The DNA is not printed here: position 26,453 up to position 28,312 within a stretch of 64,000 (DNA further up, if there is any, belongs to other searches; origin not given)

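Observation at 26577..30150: Sharply AT-rich 3.6 kb island with a restriction endonuclease candidate and two tandem Dam-class m6A methyltransferases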

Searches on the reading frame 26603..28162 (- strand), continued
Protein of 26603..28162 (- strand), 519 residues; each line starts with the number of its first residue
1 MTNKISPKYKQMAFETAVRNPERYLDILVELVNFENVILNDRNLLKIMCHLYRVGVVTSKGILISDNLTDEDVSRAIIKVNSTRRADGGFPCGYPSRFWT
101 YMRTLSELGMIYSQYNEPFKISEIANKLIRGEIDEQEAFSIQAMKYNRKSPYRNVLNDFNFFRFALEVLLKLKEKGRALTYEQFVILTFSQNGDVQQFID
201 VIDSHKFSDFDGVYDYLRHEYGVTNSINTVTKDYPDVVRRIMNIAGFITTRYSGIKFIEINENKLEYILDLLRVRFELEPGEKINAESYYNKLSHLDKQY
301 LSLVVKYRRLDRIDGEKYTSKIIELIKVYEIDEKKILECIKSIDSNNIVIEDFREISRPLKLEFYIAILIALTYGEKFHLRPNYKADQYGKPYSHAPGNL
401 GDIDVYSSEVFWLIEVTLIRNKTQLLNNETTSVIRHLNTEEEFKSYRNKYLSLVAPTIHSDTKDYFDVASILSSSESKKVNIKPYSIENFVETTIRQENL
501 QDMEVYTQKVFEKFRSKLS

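Call 75: search_dna_similar(query=window:26603-28162:-, collection=plasmids, mode=protein, max_rows=15)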
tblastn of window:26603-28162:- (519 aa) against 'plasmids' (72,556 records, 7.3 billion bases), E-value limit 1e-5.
Records with a match: 15; places in all: 16; records where one place covers at least 80% of the query: 13.
Best place of each record, by identity: <60% 15.
By first word of the organism name: Apilactobacillus 4; Helicobacter 4; Macrococcoides 2; Enterococcus 2; Staphylococcus 1; Leuconostoc 1; Lactococcus 1.
By predicted mobility (MOB-suite, as given by PLSDB): non-mobilizable 10; mobilizable 4; conjugative 1.
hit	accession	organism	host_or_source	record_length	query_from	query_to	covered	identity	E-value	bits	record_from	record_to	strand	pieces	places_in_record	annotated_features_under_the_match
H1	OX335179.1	Apilactobacillus kunkeei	Apis mellifera,European honeybee,honey ...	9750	1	505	97%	26.6%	3e-22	108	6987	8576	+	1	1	hypothetical protein | IS1595 family transposase ISCco4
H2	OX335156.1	Apilactobacillus kunkeei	Apis mellifera,European honeybee,honey ...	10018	1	505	97%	26.3%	1e-21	107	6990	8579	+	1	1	hypothetical protein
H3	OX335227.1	Apilactobacillus kunkeei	Apis mellifera,European honeybee,honey ...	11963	1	505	97%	26.3%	1e-21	107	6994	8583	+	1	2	hypothetical protein | IS1595 family transposase ISCco4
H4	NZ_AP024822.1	Helicobacter sp. NHP19-012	Felis catus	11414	7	465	88%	27.8%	9e-27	122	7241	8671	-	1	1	AlwI family type II restriction endonuclease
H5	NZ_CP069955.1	Staphylococcus epidermidis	-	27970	9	503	95%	25.7%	3e-25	118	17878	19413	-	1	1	AlwI family type II restriction endonuclease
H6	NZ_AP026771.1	Helicobacter suis HS1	Sus scrofa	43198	7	469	89%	26.9%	5e-25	117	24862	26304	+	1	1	AlwI family type II restriction endonuclease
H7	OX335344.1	Apilactobacillus kunkeei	Apis mellifera,European honeybee,honey ...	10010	1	505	89%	26.9%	5e-7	119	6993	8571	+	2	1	hypothetical protein (x2) | IS1595 family transposase ISCco4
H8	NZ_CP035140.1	Leuconostoc mesenteroides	cell culture,food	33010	10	511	97%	24.4%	1e-14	85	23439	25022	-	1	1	AlwI family type II restriction endonuclease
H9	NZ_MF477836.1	Macrococcoides canis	dog,ear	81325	10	505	96%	22.8%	2e-14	84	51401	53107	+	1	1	AlwI family type II restriction endonuclease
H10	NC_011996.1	Macrococcoides caseolyticum JCSC5402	-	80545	10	505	96%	22.8%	6e-14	82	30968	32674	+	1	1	hypothetical protein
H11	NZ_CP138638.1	Enterococcus faecalis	animal,Pig rectum feces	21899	10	502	95%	22.7%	1e-13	82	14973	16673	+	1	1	AlwI family type II restriction endonuclease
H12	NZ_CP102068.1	Enterococcus faecalis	Pig,single cell,Rectal swab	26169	10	502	95%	22.7%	1e-13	82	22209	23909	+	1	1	AlwI family type II restriction endonuclease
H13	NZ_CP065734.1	Lactococcus lactis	-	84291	10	496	94%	22.9%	7e-14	82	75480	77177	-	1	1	AlwI family type II restriction endonuclease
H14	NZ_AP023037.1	Helicobacter suis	Sus scrofa domesticus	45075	7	465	72%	28.7%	1e-9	136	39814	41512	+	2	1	AlwI family type II restriction endonuclease (x2)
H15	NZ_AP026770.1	Helicobacter suis HS1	Sus scrofa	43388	7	465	54%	31.1%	2e-9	135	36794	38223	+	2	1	AlwI family type II restriction endonuclease (x2)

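Call 76: search_dna_similar(query=window:26603-28162:-, collection=phages, mode=protein, max_rows=10)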
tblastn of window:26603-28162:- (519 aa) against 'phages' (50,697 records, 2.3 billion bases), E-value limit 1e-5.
No match.

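Call 77: search_protein_families(library=padloc, proteins=[L170:10304-10999:+, L170:11015-11395:+, L170:11398-13272:+, L170:7955-8392:+, L170:8667-9293:+], max_evalue=0.001)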
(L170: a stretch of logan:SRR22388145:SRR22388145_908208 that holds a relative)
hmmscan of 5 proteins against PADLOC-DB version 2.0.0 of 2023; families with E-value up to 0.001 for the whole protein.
L170:10304-10999:+ (231 aa): 0 families

L170:11015-11395:+ (126 aa): 0 families

L170:11398-13272:+ (624 aa): 3 families
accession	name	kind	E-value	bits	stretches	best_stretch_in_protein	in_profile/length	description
PDLC05014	PDC-S41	-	1.3e-21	74.6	2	534-609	550-622/657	-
PDLC02350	AbiO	-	1.8e-13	48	1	235-401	174-312/468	AbiO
PDLC02372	Nhi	-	2.1e-11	41.2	1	236-402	179-316/470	-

L170:7955-8392:+ (145 aa): 0 families

L170:8667-9293:+ (208 aa): 0 families

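Call 92: search_protein_representatives(protein=window:26603-28162:-)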
Query: 519 residues. Proteins with E-value up to 0.001 (for the whole library): 335; up to 1e-10: 161; up to 1e-30: 31. The best 150 are listed.
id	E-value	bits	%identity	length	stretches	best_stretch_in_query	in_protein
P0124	1.2e-138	479.3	44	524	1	5-511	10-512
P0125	1.0e-134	466.4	46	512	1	6-518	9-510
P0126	9.3e-108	377.5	48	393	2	4-187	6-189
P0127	4.7e-106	371.8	53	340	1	195-518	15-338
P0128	7.6e-106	371.1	39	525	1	4-517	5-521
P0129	2.5e-101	356.3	38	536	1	8-509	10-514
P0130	3.4e-100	352.5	41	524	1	4-514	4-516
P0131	7.4e-98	344.8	42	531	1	5-515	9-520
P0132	1.0e-95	337.8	38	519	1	2-513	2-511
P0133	4.4e-90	319.2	36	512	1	12-516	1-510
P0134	8.0e-78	278.7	37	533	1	8-512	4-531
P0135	1.9e-76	274.2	60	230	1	3-221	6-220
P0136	5.8e-69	249.5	37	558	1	9-480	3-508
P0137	3.9e-68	246.8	40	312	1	3-309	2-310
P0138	6.2e-65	236.2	50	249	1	273-513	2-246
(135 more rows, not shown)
